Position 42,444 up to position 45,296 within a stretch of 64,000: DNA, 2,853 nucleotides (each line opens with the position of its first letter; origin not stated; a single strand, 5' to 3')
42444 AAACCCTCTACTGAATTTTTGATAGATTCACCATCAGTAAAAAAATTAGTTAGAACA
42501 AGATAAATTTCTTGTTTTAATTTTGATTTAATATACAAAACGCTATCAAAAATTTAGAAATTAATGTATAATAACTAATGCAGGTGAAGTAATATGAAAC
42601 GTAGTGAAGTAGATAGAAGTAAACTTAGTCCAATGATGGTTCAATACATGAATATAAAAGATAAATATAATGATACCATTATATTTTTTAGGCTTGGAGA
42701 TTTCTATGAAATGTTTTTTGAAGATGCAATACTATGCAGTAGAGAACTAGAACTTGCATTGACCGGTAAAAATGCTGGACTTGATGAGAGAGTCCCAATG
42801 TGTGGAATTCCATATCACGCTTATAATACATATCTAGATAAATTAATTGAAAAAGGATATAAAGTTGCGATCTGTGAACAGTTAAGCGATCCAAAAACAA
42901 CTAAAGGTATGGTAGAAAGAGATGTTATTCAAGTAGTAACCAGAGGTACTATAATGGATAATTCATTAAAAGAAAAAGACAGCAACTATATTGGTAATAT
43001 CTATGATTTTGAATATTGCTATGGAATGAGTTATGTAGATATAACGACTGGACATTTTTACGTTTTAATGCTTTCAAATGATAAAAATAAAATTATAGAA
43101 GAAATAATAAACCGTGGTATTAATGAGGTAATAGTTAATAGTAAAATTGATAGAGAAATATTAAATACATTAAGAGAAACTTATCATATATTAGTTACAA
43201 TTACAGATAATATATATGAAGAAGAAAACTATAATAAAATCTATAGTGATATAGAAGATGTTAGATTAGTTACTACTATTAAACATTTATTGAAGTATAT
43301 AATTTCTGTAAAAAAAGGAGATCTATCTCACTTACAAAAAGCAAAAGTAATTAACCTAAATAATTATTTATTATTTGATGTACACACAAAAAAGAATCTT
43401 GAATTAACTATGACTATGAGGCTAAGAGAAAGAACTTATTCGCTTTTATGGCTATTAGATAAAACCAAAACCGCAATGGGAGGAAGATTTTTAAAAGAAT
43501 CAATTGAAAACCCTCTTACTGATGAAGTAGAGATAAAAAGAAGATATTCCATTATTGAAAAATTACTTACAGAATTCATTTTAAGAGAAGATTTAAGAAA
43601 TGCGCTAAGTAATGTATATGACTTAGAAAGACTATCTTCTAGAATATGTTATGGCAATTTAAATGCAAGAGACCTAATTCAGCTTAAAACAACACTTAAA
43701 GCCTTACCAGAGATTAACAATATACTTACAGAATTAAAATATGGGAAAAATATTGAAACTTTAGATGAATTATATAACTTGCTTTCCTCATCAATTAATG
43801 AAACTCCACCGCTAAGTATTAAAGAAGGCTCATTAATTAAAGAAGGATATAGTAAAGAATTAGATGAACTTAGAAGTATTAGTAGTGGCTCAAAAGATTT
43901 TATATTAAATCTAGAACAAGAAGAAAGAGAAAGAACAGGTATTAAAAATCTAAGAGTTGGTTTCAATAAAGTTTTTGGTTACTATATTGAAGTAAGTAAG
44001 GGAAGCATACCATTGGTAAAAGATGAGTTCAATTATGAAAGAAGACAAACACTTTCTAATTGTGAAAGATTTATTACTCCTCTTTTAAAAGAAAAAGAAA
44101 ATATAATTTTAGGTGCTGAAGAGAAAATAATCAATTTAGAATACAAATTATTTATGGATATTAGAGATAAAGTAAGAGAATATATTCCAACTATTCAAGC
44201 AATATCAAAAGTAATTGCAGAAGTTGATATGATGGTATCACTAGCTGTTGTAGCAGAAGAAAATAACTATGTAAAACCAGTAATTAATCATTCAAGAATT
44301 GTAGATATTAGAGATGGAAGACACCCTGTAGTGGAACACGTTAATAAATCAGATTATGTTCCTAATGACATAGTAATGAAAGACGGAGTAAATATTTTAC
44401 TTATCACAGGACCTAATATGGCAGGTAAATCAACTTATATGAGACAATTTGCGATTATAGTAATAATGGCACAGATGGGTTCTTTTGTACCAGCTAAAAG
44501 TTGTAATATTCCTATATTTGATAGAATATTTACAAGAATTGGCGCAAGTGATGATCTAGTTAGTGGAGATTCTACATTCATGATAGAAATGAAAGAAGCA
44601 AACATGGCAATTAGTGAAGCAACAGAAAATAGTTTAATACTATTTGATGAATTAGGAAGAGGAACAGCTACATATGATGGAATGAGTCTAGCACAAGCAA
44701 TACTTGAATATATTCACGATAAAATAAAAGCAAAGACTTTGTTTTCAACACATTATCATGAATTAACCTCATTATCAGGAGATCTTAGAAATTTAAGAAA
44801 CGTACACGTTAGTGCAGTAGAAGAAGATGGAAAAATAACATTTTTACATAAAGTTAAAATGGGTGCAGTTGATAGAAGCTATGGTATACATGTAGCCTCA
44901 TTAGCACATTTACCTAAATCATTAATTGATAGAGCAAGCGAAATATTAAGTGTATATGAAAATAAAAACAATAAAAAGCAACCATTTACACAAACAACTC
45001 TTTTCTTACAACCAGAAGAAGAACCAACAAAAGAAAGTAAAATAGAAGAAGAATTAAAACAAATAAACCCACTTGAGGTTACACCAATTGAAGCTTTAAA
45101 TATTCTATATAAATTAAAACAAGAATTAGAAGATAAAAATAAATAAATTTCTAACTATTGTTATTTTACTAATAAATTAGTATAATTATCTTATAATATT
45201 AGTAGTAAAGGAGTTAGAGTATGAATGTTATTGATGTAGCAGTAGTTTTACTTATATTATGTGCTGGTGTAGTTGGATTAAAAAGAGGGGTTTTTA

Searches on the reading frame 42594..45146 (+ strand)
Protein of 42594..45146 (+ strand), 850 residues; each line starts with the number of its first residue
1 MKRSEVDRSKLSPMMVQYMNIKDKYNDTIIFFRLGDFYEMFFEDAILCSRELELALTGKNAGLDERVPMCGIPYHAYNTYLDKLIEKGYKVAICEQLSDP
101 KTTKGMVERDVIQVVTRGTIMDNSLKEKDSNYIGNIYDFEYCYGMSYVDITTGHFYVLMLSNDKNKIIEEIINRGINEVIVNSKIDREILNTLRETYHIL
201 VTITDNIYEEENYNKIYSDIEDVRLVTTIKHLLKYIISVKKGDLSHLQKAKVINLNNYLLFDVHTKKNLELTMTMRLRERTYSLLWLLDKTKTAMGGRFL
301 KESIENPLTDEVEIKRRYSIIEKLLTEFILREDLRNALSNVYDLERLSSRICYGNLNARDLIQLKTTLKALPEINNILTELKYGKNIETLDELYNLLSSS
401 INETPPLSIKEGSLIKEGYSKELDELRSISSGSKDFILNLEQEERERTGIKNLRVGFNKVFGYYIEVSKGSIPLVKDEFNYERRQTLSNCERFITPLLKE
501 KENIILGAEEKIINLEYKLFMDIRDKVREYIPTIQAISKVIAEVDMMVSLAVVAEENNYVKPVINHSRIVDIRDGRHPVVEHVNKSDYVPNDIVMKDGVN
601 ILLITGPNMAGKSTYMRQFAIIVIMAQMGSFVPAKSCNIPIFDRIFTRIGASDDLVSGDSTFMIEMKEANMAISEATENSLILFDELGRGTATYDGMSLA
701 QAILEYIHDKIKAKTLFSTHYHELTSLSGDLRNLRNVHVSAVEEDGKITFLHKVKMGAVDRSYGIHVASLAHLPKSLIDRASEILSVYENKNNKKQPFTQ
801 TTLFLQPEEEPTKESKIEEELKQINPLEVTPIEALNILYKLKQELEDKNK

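Call 35: search_protein_families(library=ncbifam, proteins=[window:42594-45146:+], max_evalue=0.01)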
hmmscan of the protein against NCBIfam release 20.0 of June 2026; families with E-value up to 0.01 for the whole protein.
window:42594-45146:+ (850 aa): 4 families
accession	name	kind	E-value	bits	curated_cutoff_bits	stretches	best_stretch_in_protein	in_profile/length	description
TIGR01070.1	mutS1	equivalog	0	1019.3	641.7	1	11-843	1-840/840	DNA mismatch repair protein MutS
NF003810.1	PRK05399.1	equivalog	8.4e-294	977.2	480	1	12-787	2-791/793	DNA mismatch repair protein MutS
NF052383.1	ATPase_KamC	equivalog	2.1e-62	211.6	300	1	291-728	12-434/508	lysine 5,6-aminomutase reactivase ATPase KamC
TIGR01069.2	mutS2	equivalog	3e-56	191.2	400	1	503-826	233-548/790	endonuclease MutS2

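Call 43: find_related_loci(query=window:42594-45146:+, collection=genome_contigs, flank=200)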
Query window:42594-45146:+ (850 aa) in genome_contigs; peptide patterns used: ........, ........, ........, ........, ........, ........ (x = any residue, [..] = any of these).
201 stretches matched a pattern; 77 encode a relative of the query (tblastn E <= 1e-3); 77 distinct loci.
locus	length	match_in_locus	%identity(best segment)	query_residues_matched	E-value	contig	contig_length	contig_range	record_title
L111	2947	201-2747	75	1-848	0e+0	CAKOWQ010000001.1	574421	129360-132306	MAG: uncultured Bacilli bacterium isolate REFINED_METABAT215_TOP10_CONTIGS_1500_ASSEMBLY_K77_MERGED__Hadza_MoBio_hadza-A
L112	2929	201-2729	73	1-843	0e+0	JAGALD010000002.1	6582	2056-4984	MAG: Bacilli bacterium isolate RGIG8542 Water_deer_Cecum-2__c4953, whole genome shotgun sequence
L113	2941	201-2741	72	1-848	0e+0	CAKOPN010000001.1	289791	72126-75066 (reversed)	MAG: uncultured Bacilli bacterium isolate REFINED_METABAT215_TOP10_CONTIGS_1500_ASSEMBLY_K77_MERGED__Hadza_MoBio_C-REDO_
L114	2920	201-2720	73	1-839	0e+0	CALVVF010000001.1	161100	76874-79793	MAG: uncultured Bacilli bacterium isolate BRZ_QR__bin83 genome assembly, contig: BRZ_QR__NODE_44_length_161100_cov_8.527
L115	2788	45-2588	71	1-848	0e+0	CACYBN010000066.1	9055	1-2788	MAG: uncultured Erysipelotrichaceae bacterium isolate RUG11788 genome assembly, contig: RUG11788_asm_66, whole genome sh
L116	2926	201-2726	71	1-841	0e+0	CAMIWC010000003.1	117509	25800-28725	MAG: uncultured Clostridium sp. isolate SRR12081297_bin.42_metaWRAP_v1.3_MAG genome assembly, contig: ERZ12289777.118, w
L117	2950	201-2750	69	1-850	0e+0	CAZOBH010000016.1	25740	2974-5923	MAG TPA_asm: uncultured Clostridium sp. isolate binchicken_co353_168 genome assembly, contig: NODE_3453_length_25740_cov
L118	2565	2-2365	75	55-845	0e+0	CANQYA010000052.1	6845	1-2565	MAG: uncultured Bacilli bacterium isolate Lapin-016__bin38 genome assembly, contig: Lapin-016__NODE_10323_length_6845_co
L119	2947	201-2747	69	1-848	0e+0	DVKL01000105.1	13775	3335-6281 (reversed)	MAG TPA_asm: Candidatus Faecimonas intestinavium isolate USAMLcec2-12447 USAMLcec2__C170746_L13775_SRR5280393, whole gen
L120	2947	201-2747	69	1-846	0e+0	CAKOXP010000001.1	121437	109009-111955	MAG: uncultured Bacilli bacterium isolate REFINED_METABAT215_TOP10_CONTIGS_1500_ASSEMBLY_K77_MERGED__Hadza_MoBio_C-REDO_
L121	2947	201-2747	69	1-846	0e+0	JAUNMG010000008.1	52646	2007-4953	MAG: bacterium isolate S31M_St_34 NODE_132_length_52646_cov_10.169782, whole genome shotgun sequence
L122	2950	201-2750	68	1-847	0e+0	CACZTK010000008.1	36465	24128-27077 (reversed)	MAG: uncultured Erysipelotrichaceae bacterium isolate RUG12933 genome assembly, contig: RUG12933_asm_8, whole genome sho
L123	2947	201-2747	68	1-848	0e+0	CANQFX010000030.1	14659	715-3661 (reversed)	MAG: uncultured Bacilli bacterium isolate Lapin-008__bin25 genome assembly, contig: Lapin-008__NODE_4417_length_14659_co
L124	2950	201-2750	68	1-849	0e+0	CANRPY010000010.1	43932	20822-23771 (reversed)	MAG: uncultured Bacilli bacterium isolate Lapin-018__bin50 genome assembly, contig: Lapin-018__NODE_681_length_43932_cov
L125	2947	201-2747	68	1-846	0e+0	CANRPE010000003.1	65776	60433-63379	MAG: uncultured Bacilli bacterium isolate Lapin-018__bin61 genome assembly, contig: Lapin-018__NODE_346_length_65776_cov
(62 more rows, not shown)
